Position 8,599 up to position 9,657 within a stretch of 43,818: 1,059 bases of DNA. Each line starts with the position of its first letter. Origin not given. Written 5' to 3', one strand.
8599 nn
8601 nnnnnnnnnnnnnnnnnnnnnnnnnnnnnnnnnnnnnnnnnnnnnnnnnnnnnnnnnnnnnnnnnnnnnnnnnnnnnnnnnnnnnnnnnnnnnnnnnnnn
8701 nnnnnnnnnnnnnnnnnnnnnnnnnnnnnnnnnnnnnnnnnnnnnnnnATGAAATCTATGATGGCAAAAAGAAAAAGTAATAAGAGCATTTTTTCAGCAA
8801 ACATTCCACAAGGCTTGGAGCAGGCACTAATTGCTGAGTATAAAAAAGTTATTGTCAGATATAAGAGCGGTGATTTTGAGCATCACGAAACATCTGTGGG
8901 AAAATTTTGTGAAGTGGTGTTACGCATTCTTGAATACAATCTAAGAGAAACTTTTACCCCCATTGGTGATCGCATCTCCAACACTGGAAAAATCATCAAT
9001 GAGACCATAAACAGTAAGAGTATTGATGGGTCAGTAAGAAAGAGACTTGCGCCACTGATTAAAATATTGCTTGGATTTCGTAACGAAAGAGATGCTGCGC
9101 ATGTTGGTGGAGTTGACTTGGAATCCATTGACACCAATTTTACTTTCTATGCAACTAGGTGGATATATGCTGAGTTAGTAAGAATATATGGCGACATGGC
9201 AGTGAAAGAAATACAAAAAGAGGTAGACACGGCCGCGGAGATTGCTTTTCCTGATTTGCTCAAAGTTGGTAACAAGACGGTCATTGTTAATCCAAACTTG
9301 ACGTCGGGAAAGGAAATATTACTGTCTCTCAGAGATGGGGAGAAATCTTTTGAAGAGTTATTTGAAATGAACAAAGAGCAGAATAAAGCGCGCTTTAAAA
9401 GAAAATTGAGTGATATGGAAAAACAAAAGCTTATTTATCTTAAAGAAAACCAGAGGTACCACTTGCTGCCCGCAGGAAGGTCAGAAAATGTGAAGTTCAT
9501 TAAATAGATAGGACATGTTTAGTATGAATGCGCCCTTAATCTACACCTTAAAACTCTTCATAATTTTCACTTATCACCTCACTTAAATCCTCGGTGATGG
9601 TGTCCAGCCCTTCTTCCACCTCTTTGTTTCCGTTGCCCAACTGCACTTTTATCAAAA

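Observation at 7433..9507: Candidate novel system: operon of three paralogous small winged-helix proteins followed by a HEPN-like/winged-helix protein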

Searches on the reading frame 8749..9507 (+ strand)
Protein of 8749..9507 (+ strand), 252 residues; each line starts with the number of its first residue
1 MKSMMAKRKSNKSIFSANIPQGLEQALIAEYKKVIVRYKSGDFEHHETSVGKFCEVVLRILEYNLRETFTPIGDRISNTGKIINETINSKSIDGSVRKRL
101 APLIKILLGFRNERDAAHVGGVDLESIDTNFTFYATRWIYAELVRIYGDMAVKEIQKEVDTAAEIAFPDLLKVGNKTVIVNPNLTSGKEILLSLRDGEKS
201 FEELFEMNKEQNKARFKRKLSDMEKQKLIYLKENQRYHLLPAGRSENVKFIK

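Call 3: search_protein_families(library=pfam, proteins=[window:8749-9507:+], max_evalue=1)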
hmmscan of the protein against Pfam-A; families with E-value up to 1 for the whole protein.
window:8749-9507:+ (252 aa): 1 family
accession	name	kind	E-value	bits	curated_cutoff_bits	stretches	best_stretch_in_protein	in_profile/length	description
PF19369.4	DUF5944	-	0.14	12.1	25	1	141-204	47-113/243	Family of unknown function (DUF5944)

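Call 4: search_protein_families(library=padloc, proteins=[window:8749-9507:+], max_evalue=1)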
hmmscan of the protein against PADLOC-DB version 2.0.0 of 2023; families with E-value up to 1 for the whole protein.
window:8749-9507:+ (252 aa): 0 families

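Call 9: search_protein_families(library=ncbifam, proteins=[window:8749-9507:+], max_evalue=1)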
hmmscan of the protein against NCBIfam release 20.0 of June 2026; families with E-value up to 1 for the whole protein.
window:8749-9507:+ (252 aa): 1 family
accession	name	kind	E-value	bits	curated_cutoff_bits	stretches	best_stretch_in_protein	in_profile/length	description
NF045933.1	MSC_0622_gamma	exception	0.0013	18.3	95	1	152-238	13-101/296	MSC_0622 family F1-like ATPase gamma subunit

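Call 10: search_protein_families(library=phrogs, proteins=[window:8749-9507:+], max_evalue=1)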
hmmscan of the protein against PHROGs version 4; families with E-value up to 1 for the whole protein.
window:8749-9507:+ (252 aa): 2 families
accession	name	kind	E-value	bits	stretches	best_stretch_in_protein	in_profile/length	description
phrog_33886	-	unknown function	0.00074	19.8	1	127-223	150-243/282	-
phrog_4142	-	head and packaging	0.097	12.4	1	160-231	62-135/465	portal protein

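Call 11: find_homologous_proteins(query=window:8749-9507:+, max_evalue=0.001)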
Query window:8749-9507:+ (252 aa): 18 proteins with E <= 0.001 among 778 candidates.
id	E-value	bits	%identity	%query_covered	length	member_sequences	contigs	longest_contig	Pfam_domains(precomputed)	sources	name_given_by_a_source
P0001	4.4e-144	496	93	98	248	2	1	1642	-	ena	-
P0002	2.1e-102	360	68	96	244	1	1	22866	-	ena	-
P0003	4.9e-98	345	66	96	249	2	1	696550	-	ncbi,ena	-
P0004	2.1e-96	340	68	90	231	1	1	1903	-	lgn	-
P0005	4.3e-88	313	61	96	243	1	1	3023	-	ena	-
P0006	1.4e-87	311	60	96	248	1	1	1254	-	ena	-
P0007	2.2e-87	311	59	96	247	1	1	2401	-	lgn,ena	-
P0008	1.2e-78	282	56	95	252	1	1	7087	-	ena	-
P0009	1.6e-78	282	53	96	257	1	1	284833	-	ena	-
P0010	4.0e-69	251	51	89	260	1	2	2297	-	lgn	-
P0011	2.3e-20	91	32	95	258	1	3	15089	-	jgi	jgi:hypothetical protein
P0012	7.9e-20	90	32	95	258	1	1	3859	-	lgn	-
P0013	2.1e-19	88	31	95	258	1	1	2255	-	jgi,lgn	jgi:hypothetical protein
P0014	2.8e-19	88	32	95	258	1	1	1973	-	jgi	jgi:hypothetical protein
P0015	2.9e-19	88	32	86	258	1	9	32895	-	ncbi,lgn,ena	-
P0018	3.0e-12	65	25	87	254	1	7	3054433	-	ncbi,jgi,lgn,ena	jgi:hypothetical protein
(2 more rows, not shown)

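Call 13: find_encoding_contigs(protein=P0003, flank=8000, max_places=3)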
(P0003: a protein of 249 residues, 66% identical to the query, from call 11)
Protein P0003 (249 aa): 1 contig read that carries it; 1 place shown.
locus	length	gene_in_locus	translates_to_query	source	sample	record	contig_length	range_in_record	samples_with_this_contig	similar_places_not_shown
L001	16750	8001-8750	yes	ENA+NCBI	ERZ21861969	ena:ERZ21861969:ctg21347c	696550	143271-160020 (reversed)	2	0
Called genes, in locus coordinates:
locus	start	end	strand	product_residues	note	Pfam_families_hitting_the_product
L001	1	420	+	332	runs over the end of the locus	-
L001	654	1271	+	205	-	-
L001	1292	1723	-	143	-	PF02661:Fic (faint)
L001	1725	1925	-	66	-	-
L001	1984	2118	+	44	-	-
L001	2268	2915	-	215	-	PF12686:DUF3800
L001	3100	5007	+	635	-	PF00012:HSP70, PF06723:MreB_Mbl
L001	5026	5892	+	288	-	PF00226:DnaJ, PF01556:DnaJ_C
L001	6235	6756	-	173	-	-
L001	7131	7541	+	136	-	-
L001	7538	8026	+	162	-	-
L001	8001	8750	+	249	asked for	-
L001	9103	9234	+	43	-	-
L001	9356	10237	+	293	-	PF02086:MethyltransfD12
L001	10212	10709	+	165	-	PF20472:PDDEXK_11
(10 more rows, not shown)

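Call 14: find_encoding_contigs(protein=P0009, flank=8000, max_places=3)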
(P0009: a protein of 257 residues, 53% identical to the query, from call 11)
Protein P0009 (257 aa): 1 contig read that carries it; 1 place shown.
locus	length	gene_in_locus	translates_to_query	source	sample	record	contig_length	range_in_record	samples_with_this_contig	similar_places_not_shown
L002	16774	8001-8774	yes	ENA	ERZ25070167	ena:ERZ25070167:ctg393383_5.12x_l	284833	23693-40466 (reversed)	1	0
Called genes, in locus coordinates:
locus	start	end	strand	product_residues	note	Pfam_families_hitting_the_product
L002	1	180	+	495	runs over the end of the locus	PF07728:AAA_5 (faint)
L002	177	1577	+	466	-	-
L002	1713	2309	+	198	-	PF01863:YgjP-like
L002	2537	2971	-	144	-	-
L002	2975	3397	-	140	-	-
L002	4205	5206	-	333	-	PF13749:HATPase_c_4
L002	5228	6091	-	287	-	-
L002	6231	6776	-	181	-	PF04326:SLFN_AlbA_2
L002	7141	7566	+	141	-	-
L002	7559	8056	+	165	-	-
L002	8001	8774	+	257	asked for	-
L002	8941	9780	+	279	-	-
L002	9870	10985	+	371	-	PF13304:AAA_21 (faint), PF13175:AAA_15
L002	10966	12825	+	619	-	PF00376:MerR, PF13411:MerR_1, PF01555:N6_N4_Mtase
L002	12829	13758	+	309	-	-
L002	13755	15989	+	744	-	PF04851:ResIII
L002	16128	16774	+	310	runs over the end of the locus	PF14338:Mrr_N, PF04471:Mrr_cat, PF22722:NA-iREase1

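Call 15: find_encoding_contigs(protein=P0002, flank=8000, max_places=3)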
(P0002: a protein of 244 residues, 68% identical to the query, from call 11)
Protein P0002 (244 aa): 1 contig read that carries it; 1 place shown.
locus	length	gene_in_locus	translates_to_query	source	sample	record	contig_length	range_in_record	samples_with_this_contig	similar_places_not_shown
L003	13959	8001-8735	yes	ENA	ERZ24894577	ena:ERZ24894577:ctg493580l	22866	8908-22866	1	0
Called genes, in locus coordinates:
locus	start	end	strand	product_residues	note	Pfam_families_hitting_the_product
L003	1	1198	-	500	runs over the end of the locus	PF13328:HD_4, PF01966:HD, PF04607:RelA_SpoT, PF02824:TGS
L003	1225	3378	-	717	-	PF01751:Toprim, PF01131:Topoisom_bac, PF01396:Zn_ribbon_Top1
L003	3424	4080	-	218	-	PF02481:DNA_processg_A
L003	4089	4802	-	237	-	PF01988:VIT1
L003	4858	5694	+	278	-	-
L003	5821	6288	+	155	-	PF00075:RNase_H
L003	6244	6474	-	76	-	-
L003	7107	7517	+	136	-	-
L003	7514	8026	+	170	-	-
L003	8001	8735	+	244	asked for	-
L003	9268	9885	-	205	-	PF00011:HSP20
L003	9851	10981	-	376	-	PF00814:TsaD, PF22521:HypF_C_2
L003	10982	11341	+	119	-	PF01197:Ribosomal_L31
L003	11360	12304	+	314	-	PF03462:PCRF, PF00472:RF-1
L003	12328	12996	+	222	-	PF03167:UDG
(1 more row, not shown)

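Call 17: find_encoding_contigs(protein=P0015, flank=8000, max_places=4)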
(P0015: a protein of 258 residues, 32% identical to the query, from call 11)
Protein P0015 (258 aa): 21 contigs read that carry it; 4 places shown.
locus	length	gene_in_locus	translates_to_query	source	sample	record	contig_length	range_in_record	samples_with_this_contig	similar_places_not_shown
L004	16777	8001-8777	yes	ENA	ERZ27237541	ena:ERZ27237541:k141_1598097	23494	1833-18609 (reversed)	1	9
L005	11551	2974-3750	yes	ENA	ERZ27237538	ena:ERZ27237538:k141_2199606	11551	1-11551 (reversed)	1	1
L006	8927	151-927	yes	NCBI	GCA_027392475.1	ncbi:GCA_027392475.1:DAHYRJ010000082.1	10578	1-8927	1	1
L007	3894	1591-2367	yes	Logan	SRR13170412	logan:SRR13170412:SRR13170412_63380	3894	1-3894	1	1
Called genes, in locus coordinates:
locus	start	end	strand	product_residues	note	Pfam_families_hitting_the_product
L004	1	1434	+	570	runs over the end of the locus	PF01514:YscJ_FliF, PF08345:YscJ_FliF_C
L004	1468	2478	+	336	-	PF03448:MgtE_N (faint), PF14842:FliG_N, PF14841:FliG_M, PF14842:FliG_N (weak), PF01706:FliG_C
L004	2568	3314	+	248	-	PF02108:FliH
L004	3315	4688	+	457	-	PF02874:ATP-synt_ab_N, PF00006:ATP-synt_ab, PF18269:T3SS_ATPase_C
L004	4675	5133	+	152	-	PF02050:FliJ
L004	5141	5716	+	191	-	PF01464:SLT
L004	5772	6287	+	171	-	-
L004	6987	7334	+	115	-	-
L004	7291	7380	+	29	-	-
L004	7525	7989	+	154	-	-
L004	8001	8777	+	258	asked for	-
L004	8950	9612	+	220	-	-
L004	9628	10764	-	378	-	PF00437:T2SSE, PF13401:AAA_22 (faint)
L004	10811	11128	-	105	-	-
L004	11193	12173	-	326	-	PF00294:PfkB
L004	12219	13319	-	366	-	PF00365:PFK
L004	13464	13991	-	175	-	PF02482:Ribosomal_S30AE, PF16321:Ribosom_S30AE_C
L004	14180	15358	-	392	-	PF01128:IspD, PF12804:NTP_transf_3, PF02542:YgbB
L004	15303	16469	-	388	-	PF27675:YCF81_N (weak), PF01850:PIN (weak), PF13638:PIN_4 (faint)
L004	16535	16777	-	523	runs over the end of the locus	PF11306:DUF3108 (weak), PF01841:Transglut_core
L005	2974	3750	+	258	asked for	-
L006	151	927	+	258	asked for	-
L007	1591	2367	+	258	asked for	-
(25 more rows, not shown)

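Call 18: find_encoding_contigs(protein=P0018, flank=8000, max_places=4)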
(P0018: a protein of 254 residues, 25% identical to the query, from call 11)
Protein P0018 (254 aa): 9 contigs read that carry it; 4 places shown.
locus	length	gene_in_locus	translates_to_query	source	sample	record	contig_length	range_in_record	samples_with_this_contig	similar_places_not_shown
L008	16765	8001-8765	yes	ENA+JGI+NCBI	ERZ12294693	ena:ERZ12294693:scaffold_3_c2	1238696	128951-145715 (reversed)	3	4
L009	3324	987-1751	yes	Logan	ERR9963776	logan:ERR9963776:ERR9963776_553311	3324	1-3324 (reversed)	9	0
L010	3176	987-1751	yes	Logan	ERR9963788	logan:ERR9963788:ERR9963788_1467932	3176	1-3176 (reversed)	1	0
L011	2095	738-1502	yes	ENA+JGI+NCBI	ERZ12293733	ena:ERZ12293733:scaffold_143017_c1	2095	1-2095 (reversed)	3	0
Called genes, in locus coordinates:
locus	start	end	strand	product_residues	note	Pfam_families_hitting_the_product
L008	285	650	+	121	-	-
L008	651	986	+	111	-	-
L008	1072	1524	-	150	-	PF00583:Acetyltransf_1, PF13673:Acetyltransf_10, PF13508:Acetyltransf_7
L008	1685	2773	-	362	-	PF27233:MJ0711_N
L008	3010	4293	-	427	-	PF11397:GlcNAc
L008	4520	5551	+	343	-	-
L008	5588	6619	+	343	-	PF13668:Ferritin_2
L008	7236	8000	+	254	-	-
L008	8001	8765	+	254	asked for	-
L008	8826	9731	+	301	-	PF12873:DUF3825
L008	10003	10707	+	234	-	-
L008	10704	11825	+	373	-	PF00266:Aminotran_5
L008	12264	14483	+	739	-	PF00672:HAMP, PF00512:HisKA, PF02518:HATPase_c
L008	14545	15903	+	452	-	PF00072:Response_reg, PF00158:Sigma54_activat, PF14532:Sigma54_activ_2, PF00004:AAA, PF07728:AAA_5, PF25601:AAA_lid_14, PF02954:HTH_8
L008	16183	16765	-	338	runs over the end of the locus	PF00009:GTP_EFTU, PF00350:Dynamin_N (faint), PF01926:MMR_HSR1, PF02421:FeoB_N, PF03193:RsgA_GTPase (faint), PF04548:AIG1, PF07650:KH_2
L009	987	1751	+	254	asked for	-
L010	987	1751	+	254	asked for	-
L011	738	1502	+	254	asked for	-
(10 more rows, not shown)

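Call 23: search_solved_structures(query=A1, max_evalue=10, show_alignments=2)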
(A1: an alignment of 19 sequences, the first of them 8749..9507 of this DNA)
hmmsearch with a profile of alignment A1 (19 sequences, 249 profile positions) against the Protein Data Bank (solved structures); distinct sequences matched with E-value up to 10: 0.

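Call 28: predict_structure(alignment_id=A1)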
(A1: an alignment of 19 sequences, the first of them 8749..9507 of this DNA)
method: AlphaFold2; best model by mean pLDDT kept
length: 252 residues; sequences in the alignment: 19
mean_pLDDT: 84.0   pTM: 0.76
mean pLDDT of the five models: 84.0, 82.6, 82.0, 81.0, 80.9
residues with pLDDT >= 90: 126; 70-90: 88; 50-70: 18; < 50: 20
segments of 3 or more residues with pLDDT < 50: 1-11, 115-122
pLDDT, mean of each block of 10 residues (from residue 1): 43 70 93 89 82 94 94 87 96 94 88 47 63 93 90 88 83 76 90 91 92 96 97 94 79 52
secondary structure, 60 per line:
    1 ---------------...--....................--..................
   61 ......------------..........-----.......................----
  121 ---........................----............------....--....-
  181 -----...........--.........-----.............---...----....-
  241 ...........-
elements in order: H21-40 H43-66 H79-88 H94-116 H124-147 H152-163 E170-173 E176-179 H186-196 H201-207 H213-225 E229-231 E236-239 H241-251

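Call 31: fold_search(model_id=the predicted structure, library=pdb)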
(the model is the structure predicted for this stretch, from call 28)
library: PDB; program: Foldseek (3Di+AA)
matches with E <= 10: 481; with E <= 0.001: 0
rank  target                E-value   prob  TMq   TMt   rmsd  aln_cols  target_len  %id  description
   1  5hs9_B                2.9e-01  1.00  0.23  0.63   1.3        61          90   23  Crystal structure of the quinone-bound YodB from B. subtilis (released 2016-08-17)
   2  5hs9_A                3.7e-01  1.00  0.23  0.63   1.4        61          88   23  Crystal structure of the quinone-bound YodB from B. subtilis (released 2016-08-17)
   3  3df8                  3.7e-01  0.99  0.24  0.54  10.2        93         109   14  The crystal structure of a possible HxlR family transcriptional factor from Thermoplasma volcanium GSS1 (released 2008-08-05)
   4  6pco_B                4.8e-01  1.00  0.24  0.44   4.1        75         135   20  Mechanism for regulation of DNA binding of Bordetella bronchiseptica BpsR by 6-hydroxynicotinic acid (released 2019-11-06)
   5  1yyv_B                4.8e-01  0.99  0.23  0.49   4.0        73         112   23  Putative transcriptional regulator ytfH from Salmonella typhimurium (released 2005-04-05)
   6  7kua                  5.9e-01  0.99  0.23  0.37   3.2        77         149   14  Crystal structure of the MarR family transcriptional regulator from Pseudomonas putida bound to Indole 3 acetic acid (released 2021-12-01)
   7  1xcv                  6.2e-01  0.99  0.23  0.40   3.8        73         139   15  Crystal Structure Of (H79AC102D)Dtxr complexed with Nickel(II) (released 2005-08-16)
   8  5hs7_A                6.9e-01  0.99  0.23  0.54   2.8        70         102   23  Reduced form of the transcriptional regulator YodB from B. subtilis (released 2016-08-17)
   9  3qyf_A                6.9e-01  0.08  0.17  0.16  17.5       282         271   11  Crystal structure of the CRISPR-associated protein SSO1393 from Sulfolobus solfataricus (released 2011-03-23)
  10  1bi3_B                7.2e-01  0.99  0.22  0.38   2.8        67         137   16  STRUCTURE OF APO-AND HOLO-DIPHTHERIA TOXIN REPRESSOR (released 1999-06-22)
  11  1g3s                  7.2e-01  0.98  0.21  0.25   2.9        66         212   17  CYS102SER DTXR (released 2001-10-25)
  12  2nw9_B                7.2e-01  0.09  0.16  0.15  17.9       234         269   15  Crystal Structure of Tryptophan 2,3-dioxygenase (TDO) from Xanthomonas campestris in complex with ferrous heme and 6-f (released 2006-12-19)
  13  1u8r_A                7.6e-01  0.99  0.24  0.27   3.1        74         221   16  Crystal Structure of an IdeR-DNA Complex Reveals a Conformational Change in Activated IdeR for Base-specific Interacti (released 2004-10-05)
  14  5axw_A                8.0e-01  0.08  0.18  0.06  16.2       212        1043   11  Crystal structure of Staphylococcus aureus Cas9 in complex with sgRNA and target DNA (TTGGGT PAM) (released 2015-09-02)
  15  5hs7_B                8.4e-01  0.98  0.23  0.56   4.0        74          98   19  Reduced form of the transcriptional regulator YodB from B. subtilis (released 2016-08-17)
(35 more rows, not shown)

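Call 32: search_protein_representatives(alignment_id=A1)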
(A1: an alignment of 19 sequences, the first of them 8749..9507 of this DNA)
Query: 19 sequences, 249 profile positions. Proteins with E-value up to 0.001 (for the whole library): 1330; up to 1e-10: 883; up to 1e-30: 294. The best 150 are listed.
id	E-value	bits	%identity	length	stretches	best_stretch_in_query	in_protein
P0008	1.0e-98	345.9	-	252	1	2-243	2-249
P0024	6.2e-76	271.3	-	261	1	9-247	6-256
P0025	1.0e-72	260.8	-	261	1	8-248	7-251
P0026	2.1e-72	259.7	-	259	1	10-247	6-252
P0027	2.2e-72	259.7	-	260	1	8-248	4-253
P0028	1.6e-70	253.6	-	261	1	9-246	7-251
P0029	4.4e-70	252.2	-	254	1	8-245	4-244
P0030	2.4e-69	249.8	-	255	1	7-247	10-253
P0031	3.1e-66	239.6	-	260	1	7-247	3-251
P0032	5.7e-65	235.4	-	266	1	10-248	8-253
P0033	1.4e-64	234.2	-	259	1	9-247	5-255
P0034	6.3e-63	228.7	-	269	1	11-247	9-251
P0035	1.7e-62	227.3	-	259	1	8-248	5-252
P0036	2.8e-62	226.6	-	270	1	10-245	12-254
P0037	4.2e-62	226.0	-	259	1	10-246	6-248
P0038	1.8e-61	224.0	-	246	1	12-244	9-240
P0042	1.5e-60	220.9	-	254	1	11-247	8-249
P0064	5.9e-55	202.6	-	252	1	9-248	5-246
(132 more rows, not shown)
